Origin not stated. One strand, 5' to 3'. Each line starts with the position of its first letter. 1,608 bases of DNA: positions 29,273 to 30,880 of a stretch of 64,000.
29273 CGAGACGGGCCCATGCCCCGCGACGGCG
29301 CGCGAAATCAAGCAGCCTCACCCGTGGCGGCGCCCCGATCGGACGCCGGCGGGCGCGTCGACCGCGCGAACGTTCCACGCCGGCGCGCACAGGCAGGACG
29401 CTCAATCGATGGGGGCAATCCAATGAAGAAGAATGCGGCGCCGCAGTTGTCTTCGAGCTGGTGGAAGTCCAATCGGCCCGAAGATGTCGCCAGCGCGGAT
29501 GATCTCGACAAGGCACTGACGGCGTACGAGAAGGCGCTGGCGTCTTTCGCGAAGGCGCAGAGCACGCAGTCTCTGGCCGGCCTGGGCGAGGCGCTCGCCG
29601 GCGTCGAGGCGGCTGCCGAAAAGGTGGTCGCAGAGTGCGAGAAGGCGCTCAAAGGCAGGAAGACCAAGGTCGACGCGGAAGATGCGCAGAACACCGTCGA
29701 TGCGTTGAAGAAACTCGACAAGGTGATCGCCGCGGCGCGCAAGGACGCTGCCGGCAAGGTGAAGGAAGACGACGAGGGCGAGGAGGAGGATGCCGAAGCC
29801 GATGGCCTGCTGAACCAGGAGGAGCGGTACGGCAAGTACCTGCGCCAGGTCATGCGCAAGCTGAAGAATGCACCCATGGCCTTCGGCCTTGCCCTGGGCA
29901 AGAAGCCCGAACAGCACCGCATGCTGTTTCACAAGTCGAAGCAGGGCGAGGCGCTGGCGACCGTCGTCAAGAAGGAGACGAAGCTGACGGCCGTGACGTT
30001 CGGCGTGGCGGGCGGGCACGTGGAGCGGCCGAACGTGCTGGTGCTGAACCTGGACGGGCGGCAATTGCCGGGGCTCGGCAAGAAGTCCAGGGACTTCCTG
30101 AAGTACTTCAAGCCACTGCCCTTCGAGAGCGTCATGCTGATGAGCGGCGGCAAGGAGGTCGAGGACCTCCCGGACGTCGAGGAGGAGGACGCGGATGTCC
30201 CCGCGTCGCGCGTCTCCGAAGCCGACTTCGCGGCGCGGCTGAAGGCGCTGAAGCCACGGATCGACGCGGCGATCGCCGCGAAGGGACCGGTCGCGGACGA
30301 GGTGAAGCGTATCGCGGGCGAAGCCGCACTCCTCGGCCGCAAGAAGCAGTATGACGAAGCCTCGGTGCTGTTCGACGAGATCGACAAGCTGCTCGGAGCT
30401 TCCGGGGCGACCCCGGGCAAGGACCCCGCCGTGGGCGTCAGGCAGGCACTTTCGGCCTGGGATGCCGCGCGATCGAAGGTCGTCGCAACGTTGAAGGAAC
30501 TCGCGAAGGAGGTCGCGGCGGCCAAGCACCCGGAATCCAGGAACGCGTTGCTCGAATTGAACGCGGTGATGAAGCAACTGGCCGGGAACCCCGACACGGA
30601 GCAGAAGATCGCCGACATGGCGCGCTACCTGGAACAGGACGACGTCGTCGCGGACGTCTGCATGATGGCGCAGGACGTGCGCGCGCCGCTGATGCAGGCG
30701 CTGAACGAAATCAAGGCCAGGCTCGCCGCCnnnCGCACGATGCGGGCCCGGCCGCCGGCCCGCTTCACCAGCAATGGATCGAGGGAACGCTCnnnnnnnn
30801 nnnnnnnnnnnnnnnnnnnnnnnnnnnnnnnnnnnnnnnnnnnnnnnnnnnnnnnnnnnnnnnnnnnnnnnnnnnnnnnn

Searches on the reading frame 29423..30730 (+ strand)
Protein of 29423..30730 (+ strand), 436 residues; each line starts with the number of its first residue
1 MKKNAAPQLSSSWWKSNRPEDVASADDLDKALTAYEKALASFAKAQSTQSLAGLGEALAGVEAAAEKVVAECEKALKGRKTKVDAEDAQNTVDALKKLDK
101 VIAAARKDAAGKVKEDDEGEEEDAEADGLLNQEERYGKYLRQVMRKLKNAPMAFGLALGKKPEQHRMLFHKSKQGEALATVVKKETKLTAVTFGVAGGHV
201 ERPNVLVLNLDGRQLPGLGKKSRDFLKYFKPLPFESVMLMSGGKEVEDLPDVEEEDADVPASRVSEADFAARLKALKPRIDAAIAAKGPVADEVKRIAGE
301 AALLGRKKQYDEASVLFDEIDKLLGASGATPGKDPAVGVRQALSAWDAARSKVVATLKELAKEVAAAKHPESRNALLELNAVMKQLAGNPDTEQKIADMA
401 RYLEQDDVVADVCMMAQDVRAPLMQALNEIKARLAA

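Call 14: search_protein_families(library=pfam, proteins=[window:29423-30730:+], max_evalue=0.01)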
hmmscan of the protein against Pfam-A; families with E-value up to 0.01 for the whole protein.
window:29423-30730:+ (436 aa): 0 families

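Call 26: search_protein_families(library=padloc, proteins=[window:29423-30730:+], max_evalue=0.01)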
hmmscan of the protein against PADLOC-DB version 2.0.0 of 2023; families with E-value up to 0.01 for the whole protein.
window:29423-30730:+ (436 aa): 0 families

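Call 27: search_protein_families(library=phrogs, proteins=[window:29423-30730:+], max_evalue=0.01)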
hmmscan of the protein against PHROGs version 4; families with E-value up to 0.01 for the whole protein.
window:29423-30730:+ (436 aa): 0 families

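Call 63: find_related_loci(query=A3, collection=metagenome_contigs, flank=10000)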
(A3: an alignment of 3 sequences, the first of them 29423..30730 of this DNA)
Query A3 (436 aa) in metagenome_contigs; peptide patterns used: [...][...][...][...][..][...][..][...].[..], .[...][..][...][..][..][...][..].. (x = any residue, [..] = any of these).
600 stretches matched a pattern, but none encodes a relative of the query by tblastn (E <= 1e-3).

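Call 66: list_cluster_members(proteins=[P0001, P0002, P0003, P0004, window:29423-30730:+, L002:6015-7289:+, L003:8359-9975:+])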
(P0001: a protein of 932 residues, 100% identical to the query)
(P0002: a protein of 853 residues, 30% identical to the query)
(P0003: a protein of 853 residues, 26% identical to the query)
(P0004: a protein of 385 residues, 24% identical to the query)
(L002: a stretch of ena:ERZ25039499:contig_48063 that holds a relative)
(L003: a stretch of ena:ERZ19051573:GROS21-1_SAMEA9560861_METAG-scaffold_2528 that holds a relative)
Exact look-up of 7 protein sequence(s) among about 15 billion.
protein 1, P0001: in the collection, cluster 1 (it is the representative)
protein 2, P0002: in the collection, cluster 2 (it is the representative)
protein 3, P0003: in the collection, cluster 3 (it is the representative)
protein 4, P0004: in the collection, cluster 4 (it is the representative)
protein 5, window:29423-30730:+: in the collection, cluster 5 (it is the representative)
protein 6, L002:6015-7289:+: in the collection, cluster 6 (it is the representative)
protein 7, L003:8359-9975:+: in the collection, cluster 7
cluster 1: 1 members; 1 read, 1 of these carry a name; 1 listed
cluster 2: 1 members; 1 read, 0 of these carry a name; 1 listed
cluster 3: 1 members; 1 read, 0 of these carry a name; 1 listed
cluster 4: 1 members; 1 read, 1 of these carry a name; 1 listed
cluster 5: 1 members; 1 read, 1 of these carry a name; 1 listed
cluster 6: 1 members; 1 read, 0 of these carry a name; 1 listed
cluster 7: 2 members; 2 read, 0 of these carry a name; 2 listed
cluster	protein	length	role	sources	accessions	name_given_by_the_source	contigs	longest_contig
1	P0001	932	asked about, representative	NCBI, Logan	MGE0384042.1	MAG: hypothetical protein AB7Q97_04880 [Gammaproteobacteria bacterium]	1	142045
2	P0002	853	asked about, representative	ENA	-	-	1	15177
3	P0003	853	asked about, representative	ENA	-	-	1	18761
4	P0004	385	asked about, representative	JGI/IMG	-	hypothetical protein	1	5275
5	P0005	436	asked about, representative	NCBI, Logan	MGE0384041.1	MAG: hypothetical protein AB7Q97_04875 [Gammaproteobacteria bacterium]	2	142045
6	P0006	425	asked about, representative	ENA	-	-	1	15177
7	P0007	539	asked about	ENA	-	-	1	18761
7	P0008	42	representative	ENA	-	-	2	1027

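Call 72: search_dna_similar(query=window:29423-30730:+, collection=plasmids, mode=protein, max_evalue=0.01, max_rows=10)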
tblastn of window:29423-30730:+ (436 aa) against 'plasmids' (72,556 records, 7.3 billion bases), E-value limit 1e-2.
Records with a match: 1; places in all: 2; records where one place covers at least 80% of the query: 0.
Best place of each record, by identity: <60% 1.
By first word of the organism name: Eleftheria 1.
By predicted mobility (MOB-suite, as given by PLSDB): non-mobilizable 1.
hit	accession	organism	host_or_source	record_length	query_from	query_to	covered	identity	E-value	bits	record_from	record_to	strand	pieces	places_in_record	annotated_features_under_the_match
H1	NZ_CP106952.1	Eleftheria terrae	soil sample,soil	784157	175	435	60%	35.7%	1e-18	96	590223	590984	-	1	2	hypothetical protein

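Call 73: get_annotated_region(hit=H1, flank=12000)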
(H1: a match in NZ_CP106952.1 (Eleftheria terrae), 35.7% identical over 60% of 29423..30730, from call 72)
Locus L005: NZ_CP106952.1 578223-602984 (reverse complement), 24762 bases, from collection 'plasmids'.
description: Eleftheria terrae strain P9846-PB plasmid unnamed1
organism: Eleftheria terrae (NCBI taxid 1597781)
taxonomy: Bacteria; Pseudomonadota; Betaproteobacteria; Burkholderiales; ; Eleftheria; Eleftheria terrae
host: -; source: soil sample,soil; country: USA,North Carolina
typing (MOB-suite, as given by PLSDB): non-mobilizable
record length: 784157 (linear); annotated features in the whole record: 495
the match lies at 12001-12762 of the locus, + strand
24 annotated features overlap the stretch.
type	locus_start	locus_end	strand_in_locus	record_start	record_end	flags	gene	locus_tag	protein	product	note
CDS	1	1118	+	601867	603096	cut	tssG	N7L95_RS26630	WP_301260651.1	type VI secretion system baseplate subunit TssG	GO:0033103 - protein secretion by the type VI secretion system [Evidence IEA]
CDS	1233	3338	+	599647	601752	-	tssI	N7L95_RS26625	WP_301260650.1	type VI secretion system tip protein TssI/VgrG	GO:0033103 - protein secretion by the type VI secretion system [Evidence IEA]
CDS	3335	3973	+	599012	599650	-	-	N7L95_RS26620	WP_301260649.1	DUF4123 domain-containing protein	-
CDS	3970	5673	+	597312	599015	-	-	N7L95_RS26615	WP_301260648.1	hypothetical protein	-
CDS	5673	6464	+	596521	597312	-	-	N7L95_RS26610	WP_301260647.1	hypothetical protein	-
CDS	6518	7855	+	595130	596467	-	tssK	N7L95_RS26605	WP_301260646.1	type VI secretion system baseplate subunit TssK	GO:0033103 - protein secretion by the type VI secretion system [Evidence IEA]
CDS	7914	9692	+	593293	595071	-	-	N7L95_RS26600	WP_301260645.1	type VI secretion system contractile sheath large subunit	-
CDS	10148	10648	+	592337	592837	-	-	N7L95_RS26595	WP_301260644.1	hypothetical protein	-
CDS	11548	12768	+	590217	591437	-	-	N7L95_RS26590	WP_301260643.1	hypothetical protein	-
CDS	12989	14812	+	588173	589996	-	-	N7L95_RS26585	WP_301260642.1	hypothetical protein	-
CDS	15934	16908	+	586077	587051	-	-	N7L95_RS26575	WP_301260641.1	hypothetical protein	-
CDS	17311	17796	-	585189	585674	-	-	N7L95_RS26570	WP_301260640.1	hypothetical protein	-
CDS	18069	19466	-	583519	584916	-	-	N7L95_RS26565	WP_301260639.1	hypothetical protein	-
CDS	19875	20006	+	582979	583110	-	-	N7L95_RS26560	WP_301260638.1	hypothetical protein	-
CDS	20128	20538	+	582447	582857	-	-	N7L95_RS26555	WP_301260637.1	GreA/GreB family elongation factor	GO:0032784 - regulation of DNA-templated transcription elongation [Evidence IEA]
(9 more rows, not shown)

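Call 76: search_protein_families(library=pfam, proteins=[L005:12989-14809:+, L005:15934-16905:+, L005:10148-10645:+, L005:17311-17793:-, L005:11548-12765:+, L005:18069-19463:-, L005:3970-5670:+, L005:5673-6461:+, L005:21487-22191:+], max_evalue=0.1)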
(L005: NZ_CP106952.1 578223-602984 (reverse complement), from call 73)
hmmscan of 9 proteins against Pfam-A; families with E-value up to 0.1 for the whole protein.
L005:12989-14809:+ (607 aa): 1 family
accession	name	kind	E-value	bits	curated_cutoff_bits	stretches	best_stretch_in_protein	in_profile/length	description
PF20786.2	DUF6840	-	0.034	14.9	26.8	0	136-180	19-60/92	Family of unknown function (DUF6840)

L005:15934-16905:+ (324 aa): 0 families

L005:10148-10645:+ (166 aa): 0 families

L005:17311-17793:- (160 aa): 1 family
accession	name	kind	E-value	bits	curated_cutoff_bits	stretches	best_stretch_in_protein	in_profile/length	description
PF22729.1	NCH3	-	0.071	13.4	27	0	29-69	20-57/74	NACHT C-terminal Helical domain 3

L005:11548-12765:+ (406 aa): 0 families

L005:18069-19463:- (464 aa): 0 families

L005:3970-5670:+ (567 aa): 0 families

L005:5673-6461:+ (263 aa): 0 families

L005:21487-22191:+ (235 aa): 1 family
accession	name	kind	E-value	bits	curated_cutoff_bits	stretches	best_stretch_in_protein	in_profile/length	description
PF05557.18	MAD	-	0.005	15.7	30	1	96-157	126-186/661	Mitotic checkpoint protein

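Call 77: search_solved_structures(query=L005:12989-14809:+, max_evalue=1)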
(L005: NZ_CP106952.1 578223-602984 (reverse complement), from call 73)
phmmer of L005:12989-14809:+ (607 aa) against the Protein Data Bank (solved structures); distinct sequences matched with E-value up to 1: 5.
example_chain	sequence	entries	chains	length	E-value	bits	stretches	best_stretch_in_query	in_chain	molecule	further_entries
7udk_A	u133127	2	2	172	0.037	16.1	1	66-179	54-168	Designed helical repeat protein (DHR) RPB_LRP2_R4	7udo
7bqq_A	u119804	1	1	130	0.1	14.6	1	20-102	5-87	Gogy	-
1bj7_A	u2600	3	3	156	0.17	13.9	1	447-523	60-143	D 2 | Allergen Bos d 2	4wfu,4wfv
2dqb_A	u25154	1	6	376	0.57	12.1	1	15-71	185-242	Deoxyguanosinetriphosphate triphosphohydrolase, putative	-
1tuj_A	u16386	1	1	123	0.88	11.5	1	28-109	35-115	odorant binding protein ASP2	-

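Call 81: search_dna_similar(query=L005:18069-19463:-, collection=plasmids, mode=protein, max_evalue=0.001, max_rows=20)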
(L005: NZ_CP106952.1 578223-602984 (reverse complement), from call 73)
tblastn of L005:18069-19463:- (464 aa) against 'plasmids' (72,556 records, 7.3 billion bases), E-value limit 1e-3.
Records with a match: 1; places in all: 2; records where one place covers at least 80% of the query: 1.
Best place of each record, by identity: >=99% 1.
By first word of the organism name: Eleftheria 1.
By predicted mobility (MOB-suite, as given by PLSDB): non-mobilizable 1.
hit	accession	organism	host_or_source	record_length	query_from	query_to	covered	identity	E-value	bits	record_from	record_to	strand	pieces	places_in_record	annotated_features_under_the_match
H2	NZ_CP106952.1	Eleftheria terrae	soil sample,soil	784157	1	464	100%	100.0%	0e+0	813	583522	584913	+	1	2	hypothetical protein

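Call 82: search_dna_similar(query=L005:12989-14809:+, collection=plasmids, mode=protein, max_evalue=0.001, max_rows=20)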
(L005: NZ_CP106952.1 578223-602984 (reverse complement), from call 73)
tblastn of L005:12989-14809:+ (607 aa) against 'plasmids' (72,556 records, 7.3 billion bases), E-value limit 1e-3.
Records with a match: 1; places in all: 1; records where one place covers at least 80% of the query: 1.
Best place of each record, by identity: >=99% 1.
By first word of the organism name: Eleftheria 1.
By predicted mobility (MOB-suite, as given by PLSDB): non-mobilizable 1.
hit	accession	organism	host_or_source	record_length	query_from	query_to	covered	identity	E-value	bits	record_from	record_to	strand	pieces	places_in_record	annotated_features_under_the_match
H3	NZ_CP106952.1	Eleftheria terrae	soil sample,soil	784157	1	588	97%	99.8%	0e+0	1206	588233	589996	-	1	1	hypothetical protein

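Call 95: search_solved_structures(query=L005:21013-21399:+, max_evalue=10)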
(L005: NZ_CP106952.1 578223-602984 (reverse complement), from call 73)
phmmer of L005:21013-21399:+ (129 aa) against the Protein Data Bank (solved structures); distinct sequences matched with E-value up to 10: 3.
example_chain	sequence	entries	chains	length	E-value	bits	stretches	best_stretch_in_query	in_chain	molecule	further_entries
5j92_A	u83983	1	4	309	0.05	17.1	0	12-65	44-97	Putative alpha KG dependent 2,4-D dioxygenase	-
7ane_K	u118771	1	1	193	0.35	14.4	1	8-39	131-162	bL20m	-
7aih_K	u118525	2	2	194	0.35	14.3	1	8-39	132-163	bL20 | bL20m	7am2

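Call 101: find_related_loci(query=A5, collection=viral_contigs, flank=8000)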
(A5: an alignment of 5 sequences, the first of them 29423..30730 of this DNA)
Query A5 (436 aa) in viral_contigs; peptide patterns used: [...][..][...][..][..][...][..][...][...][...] (x = any residue, [..] = any of these).
600 stretches matched a pattern, but none encodes a relative of the query by tblastn (E <= 1e-3).
